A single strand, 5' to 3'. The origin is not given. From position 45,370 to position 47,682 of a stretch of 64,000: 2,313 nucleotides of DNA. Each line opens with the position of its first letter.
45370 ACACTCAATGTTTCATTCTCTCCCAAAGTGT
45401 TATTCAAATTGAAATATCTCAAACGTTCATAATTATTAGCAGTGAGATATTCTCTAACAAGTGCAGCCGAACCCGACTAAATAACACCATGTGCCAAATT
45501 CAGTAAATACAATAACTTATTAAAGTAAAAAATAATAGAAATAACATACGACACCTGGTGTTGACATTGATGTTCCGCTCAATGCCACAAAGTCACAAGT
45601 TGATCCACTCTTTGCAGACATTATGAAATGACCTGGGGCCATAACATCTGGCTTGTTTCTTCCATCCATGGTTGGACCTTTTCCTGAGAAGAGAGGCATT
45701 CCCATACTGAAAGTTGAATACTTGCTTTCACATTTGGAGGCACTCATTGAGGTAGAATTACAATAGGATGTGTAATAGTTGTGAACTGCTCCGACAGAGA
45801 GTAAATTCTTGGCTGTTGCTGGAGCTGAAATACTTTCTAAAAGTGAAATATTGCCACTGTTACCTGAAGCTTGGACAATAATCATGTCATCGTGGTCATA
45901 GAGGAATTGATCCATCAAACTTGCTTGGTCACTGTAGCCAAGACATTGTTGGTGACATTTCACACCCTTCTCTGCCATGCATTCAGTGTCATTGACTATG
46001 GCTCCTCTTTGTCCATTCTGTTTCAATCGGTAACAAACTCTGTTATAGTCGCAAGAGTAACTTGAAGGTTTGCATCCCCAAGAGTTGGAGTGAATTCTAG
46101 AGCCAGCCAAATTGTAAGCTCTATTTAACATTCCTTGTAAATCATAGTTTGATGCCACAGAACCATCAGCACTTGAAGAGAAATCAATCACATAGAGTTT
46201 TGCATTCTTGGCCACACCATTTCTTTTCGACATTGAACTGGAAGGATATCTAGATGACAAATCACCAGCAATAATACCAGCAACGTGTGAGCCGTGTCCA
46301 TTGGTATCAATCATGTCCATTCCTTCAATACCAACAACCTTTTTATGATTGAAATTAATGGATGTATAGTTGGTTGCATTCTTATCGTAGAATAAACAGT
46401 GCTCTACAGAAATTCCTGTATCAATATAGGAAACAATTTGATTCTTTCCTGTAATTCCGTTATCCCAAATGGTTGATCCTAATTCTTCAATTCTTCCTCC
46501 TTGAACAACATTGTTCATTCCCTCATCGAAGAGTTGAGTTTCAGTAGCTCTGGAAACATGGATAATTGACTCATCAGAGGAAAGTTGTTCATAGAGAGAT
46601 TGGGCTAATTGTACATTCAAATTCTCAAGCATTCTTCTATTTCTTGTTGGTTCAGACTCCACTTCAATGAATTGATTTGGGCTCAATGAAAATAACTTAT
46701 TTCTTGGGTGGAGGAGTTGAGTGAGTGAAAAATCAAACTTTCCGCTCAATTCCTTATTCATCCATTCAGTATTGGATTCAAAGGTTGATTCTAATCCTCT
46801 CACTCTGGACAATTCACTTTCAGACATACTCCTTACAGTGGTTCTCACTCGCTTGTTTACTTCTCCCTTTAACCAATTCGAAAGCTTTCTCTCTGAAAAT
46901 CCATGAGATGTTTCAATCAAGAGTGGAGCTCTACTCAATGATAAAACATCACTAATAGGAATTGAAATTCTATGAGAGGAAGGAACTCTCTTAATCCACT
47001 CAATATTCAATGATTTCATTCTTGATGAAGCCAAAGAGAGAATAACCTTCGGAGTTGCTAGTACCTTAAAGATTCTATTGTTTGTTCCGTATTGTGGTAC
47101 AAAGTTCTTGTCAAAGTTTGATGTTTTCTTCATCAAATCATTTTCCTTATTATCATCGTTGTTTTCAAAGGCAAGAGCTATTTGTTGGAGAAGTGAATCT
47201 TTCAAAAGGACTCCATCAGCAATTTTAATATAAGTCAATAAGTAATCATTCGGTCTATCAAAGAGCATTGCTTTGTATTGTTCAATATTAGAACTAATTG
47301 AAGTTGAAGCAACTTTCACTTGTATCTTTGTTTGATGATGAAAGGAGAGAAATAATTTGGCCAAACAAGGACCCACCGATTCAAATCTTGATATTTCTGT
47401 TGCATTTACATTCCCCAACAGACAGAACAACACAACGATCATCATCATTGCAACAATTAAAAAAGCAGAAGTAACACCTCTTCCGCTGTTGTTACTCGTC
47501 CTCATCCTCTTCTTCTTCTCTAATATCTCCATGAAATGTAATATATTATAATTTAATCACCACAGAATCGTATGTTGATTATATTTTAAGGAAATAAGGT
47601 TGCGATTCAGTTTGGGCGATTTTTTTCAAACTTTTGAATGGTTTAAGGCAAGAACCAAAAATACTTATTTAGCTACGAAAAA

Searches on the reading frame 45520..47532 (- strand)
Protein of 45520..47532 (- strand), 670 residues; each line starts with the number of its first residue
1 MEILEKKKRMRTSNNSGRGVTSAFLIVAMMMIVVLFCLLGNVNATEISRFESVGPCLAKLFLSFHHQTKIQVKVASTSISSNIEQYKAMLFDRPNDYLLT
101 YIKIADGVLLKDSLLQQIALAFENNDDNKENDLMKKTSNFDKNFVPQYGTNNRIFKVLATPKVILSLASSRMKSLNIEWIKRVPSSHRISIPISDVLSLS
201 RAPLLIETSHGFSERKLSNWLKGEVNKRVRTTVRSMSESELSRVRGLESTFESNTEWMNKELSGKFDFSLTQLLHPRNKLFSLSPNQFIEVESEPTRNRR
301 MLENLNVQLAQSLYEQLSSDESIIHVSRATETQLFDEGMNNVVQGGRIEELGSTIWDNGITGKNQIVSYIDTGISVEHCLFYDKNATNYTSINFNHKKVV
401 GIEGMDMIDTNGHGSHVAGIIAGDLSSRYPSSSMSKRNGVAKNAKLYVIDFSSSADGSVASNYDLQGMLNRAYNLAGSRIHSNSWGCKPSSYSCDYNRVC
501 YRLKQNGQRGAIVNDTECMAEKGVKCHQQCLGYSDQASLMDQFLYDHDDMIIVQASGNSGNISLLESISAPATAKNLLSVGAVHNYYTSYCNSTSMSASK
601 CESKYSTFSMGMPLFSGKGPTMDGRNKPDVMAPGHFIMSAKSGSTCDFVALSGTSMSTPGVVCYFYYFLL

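Call 20: search_protein_families(library=pfam, proteins=[window:45520-47532:-], max_evalue=0.001)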
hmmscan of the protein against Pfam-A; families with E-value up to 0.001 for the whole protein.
window:45520-47532:- (670 aa): 1 family
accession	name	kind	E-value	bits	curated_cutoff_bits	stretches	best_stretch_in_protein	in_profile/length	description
PF00082.27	Peptidase_S8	-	6.9e-34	117.9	21.8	1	362-661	1-246/288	Subtilase family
